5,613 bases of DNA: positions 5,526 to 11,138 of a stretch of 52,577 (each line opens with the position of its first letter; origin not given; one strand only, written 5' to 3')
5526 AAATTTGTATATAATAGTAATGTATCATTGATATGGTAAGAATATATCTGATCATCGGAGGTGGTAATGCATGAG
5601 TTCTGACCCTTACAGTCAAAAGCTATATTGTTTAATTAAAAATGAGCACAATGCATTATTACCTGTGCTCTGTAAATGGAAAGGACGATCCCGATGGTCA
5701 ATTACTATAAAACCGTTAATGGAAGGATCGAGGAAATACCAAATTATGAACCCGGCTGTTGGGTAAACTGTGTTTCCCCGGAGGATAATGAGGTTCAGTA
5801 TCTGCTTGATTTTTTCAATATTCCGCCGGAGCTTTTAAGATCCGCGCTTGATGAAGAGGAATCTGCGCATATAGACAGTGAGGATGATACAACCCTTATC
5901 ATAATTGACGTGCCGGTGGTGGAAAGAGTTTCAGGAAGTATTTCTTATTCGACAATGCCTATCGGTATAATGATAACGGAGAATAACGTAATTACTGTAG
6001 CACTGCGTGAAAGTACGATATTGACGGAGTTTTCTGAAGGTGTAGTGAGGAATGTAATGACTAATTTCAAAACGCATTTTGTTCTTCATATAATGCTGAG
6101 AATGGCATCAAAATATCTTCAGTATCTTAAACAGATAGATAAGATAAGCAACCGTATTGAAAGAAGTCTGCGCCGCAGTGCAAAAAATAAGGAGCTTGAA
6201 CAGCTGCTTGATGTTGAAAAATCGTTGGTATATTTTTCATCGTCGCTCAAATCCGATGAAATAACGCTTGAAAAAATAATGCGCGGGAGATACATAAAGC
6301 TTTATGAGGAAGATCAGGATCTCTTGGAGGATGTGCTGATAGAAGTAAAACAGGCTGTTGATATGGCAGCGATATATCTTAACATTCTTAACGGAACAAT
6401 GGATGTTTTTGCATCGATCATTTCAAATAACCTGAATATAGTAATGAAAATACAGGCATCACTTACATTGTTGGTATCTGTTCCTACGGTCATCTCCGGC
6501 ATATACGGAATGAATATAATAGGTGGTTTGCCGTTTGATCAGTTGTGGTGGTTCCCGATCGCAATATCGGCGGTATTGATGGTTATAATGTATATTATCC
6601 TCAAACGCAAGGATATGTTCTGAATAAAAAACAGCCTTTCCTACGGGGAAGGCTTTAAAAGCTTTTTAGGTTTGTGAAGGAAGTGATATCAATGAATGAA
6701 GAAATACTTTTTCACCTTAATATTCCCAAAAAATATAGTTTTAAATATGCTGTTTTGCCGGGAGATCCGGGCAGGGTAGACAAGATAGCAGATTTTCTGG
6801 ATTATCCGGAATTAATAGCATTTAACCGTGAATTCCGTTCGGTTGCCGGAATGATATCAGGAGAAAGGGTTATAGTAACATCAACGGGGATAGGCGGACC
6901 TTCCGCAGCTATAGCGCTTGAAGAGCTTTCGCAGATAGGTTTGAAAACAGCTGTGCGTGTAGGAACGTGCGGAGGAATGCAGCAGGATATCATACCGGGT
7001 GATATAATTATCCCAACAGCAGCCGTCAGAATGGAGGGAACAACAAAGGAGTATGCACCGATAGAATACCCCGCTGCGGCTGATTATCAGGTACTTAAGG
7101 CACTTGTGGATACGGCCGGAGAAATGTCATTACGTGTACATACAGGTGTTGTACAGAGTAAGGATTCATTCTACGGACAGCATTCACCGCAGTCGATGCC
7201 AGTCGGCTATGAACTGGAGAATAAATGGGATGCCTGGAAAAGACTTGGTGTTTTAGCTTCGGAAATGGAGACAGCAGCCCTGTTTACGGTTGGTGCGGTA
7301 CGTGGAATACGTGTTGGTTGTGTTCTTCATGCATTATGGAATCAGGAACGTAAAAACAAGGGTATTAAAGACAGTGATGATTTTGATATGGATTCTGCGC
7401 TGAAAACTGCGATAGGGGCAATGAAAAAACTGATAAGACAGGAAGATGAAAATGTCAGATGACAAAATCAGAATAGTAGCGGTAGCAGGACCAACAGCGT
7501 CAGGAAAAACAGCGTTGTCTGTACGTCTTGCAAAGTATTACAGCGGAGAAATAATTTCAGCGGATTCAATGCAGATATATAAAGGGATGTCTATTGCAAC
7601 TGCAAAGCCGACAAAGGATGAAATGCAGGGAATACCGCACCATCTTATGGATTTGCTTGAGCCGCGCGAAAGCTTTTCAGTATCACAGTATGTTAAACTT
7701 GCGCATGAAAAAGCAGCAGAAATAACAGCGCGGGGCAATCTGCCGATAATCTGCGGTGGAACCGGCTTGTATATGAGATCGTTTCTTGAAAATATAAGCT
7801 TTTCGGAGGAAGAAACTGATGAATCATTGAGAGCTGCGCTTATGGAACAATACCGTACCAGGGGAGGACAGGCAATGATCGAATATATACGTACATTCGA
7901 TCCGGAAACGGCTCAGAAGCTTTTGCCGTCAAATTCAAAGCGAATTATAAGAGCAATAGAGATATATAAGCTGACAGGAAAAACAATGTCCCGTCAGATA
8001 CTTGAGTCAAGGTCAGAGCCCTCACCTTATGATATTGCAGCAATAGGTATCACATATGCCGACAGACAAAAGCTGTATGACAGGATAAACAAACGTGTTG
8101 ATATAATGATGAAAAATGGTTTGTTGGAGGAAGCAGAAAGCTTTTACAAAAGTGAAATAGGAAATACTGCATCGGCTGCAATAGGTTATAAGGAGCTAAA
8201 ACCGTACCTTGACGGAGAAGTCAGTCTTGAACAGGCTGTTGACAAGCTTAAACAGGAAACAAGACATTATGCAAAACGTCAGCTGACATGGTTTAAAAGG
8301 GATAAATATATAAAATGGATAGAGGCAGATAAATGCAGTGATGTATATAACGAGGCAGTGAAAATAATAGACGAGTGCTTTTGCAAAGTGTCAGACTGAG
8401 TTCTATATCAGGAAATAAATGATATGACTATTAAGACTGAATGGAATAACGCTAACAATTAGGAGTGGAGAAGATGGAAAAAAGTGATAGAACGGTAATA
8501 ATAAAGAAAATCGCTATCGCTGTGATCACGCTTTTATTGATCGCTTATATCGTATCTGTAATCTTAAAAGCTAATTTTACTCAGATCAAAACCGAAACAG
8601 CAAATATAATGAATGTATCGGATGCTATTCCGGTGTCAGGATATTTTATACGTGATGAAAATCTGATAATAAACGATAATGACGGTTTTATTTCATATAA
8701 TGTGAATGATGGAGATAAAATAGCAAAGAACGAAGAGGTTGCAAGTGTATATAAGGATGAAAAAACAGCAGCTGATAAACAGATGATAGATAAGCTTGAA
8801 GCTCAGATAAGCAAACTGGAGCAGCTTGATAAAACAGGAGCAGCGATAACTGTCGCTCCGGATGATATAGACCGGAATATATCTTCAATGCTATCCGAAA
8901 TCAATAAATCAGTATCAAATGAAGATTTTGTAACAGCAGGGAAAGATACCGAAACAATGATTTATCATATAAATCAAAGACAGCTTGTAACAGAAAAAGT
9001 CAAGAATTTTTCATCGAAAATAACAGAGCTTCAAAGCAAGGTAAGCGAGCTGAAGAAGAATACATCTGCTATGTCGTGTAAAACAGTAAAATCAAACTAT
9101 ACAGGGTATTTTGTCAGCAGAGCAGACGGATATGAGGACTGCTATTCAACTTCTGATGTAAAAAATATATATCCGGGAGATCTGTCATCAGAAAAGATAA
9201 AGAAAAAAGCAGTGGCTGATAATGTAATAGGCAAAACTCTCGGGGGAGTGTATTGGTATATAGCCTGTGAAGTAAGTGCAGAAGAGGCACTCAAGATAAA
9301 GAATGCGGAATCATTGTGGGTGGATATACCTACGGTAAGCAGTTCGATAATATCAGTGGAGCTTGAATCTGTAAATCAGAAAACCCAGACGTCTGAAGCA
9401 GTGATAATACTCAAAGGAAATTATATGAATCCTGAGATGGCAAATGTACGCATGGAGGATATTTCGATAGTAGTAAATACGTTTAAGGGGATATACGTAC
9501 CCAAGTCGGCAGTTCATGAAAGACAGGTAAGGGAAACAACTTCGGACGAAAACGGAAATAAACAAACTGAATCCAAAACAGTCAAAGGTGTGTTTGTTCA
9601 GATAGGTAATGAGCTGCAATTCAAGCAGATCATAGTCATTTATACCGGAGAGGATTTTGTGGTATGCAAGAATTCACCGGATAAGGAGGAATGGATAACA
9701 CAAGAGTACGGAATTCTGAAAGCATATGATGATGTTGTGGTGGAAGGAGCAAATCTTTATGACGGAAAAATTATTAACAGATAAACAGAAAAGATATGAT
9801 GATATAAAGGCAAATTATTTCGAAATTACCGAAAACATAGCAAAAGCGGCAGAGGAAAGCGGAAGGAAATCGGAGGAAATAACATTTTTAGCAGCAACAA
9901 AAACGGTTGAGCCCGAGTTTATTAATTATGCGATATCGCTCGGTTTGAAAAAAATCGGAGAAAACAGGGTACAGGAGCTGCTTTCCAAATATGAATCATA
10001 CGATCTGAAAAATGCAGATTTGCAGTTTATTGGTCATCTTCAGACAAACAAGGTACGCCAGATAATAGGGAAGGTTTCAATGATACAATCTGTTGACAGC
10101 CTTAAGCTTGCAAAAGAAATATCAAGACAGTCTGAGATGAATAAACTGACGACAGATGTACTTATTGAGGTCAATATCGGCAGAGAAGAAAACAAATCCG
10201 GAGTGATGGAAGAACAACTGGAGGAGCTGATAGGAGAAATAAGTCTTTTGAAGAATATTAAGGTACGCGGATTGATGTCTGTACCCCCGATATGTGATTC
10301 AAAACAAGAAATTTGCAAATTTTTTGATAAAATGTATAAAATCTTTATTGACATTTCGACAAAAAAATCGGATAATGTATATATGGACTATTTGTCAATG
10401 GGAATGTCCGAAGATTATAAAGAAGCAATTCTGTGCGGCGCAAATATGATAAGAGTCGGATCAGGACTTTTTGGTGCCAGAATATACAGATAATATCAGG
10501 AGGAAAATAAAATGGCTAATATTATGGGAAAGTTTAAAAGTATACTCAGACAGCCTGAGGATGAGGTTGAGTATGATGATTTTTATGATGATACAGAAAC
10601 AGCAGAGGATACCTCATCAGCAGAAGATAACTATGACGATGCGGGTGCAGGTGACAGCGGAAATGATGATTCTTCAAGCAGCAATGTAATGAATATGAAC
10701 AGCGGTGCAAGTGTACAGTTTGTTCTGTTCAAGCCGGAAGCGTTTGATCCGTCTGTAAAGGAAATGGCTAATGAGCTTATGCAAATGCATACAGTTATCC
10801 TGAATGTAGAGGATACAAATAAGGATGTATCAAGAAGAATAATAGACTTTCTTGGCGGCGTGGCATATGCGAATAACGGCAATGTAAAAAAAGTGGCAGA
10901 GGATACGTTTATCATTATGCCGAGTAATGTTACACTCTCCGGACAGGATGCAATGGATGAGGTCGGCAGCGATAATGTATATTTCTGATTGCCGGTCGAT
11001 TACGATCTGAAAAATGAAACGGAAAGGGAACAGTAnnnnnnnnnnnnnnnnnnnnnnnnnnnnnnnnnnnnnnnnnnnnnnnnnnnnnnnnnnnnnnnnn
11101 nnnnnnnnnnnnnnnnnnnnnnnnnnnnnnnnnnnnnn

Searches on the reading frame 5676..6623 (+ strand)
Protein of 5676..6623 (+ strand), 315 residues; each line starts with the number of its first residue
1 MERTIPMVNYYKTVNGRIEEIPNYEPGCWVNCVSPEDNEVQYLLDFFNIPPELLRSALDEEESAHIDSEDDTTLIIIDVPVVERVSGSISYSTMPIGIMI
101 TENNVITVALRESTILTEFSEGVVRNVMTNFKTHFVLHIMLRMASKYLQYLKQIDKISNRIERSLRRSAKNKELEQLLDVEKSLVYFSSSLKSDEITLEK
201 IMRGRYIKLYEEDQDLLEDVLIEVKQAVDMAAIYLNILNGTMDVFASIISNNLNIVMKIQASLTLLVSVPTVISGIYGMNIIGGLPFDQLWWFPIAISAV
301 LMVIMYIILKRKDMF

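Call 14: search_protein_families(library=pfam, proteins=[window:5676-6623:+], max_evalue=0.0001)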
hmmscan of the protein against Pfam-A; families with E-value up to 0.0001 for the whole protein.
window:5676-6623:+ (315 aa): 1 family
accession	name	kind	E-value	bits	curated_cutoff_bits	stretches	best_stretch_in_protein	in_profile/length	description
PF01544.23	CorA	-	1.4e-49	169.4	27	1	28-311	5-292/292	CorA-like Mg2+ transporter protein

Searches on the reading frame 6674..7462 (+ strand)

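Call 14: search_protein_families(library=pfam, proteins=[window:6674-7462:+], max_evalue=0.0001)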
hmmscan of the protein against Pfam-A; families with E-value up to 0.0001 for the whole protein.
window:6674-7462:+ (262 aa): 1 family
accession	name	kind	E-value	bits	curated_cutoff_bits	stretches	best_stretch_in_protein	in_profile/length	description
PF01048.26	PNP_UDP_1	-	5.1e-41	141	25.1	1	24-253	1-231/233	Phosphorylase superfamily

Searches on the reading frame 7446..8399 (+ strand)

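Call 14: search_protein_families(library=pfam, proteins=[window:7446-8399:+], max_evalue=0.0001)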
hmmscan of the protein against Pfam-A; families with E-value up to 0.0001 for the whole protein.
window:7446-8399:+ (317 aa): 2 families
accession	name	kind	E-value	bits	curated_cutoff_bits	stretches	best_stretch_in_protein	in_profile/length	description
PF01715.23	IPPT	-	9.8e-88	294.4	23.6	1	43-286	1-243/243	IPP transferase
PF01745.22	IPT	-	9.1e-10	38.8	20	1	9-63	2-56/233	Isopentenyl transferase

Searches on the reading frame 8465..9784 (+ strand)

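Call 14: search_protein_families(library=pfam, proteins=[window:8465-9784:+], max_evalue=0.0001)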
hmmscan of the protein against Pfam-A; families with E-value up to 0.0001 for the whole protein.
window:8465-9784:+ (439 aa): 1 family
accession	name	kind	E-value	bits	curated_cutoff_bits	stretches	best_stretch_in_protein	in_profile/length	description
PF12700.13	HlyD_2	-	2.6e-41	142.2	25.1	1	4-437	1-416/416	HlyD family secretion protein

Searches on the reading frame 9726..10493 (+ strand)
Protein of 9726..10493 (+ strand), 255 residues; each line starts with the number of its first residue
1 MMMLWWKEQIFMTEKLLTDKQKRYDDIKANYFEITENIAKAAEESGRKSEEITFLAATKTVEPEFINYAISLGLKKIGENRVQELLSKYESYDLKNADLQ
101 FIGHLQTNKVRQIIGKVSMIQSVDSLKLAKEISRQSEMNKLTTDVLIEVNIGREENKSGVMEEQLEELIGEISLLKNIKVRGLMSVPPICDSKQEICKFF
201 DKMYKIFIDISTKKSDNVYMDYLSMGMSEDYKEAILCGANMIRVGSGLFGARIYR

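Call 14: search_protein_families(library=pfam, proteins=[window:9726-10493:+], max_evalue=0.0001)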
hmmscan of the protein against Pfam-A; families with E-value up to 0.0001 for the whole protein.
window:9726-10493:+ (255 aa): 1 family
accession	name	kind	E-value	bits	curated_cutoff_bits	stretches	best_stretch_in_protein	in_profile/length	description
PF01168.26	Ala_racemase_N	-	1.1e-16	61.7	24.1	1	69-252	40-219/220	Alanine racemase, N-terminal domain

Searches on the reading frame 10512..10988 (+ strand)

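Call 14: search_protein_families(library=pfam, proteins=[window:10512-10988:+], max_evalue=0.0001)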
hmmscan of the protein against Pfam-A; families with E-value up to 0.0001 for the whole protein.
window:10512-10988:+ (158 aa): 1 family
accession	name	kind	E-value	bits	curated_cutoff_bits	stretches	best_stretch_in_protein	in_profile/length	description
PF04472.17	SepF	-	7.9e-21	74.5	27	1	71-141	2-71/72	Cell division protein SepF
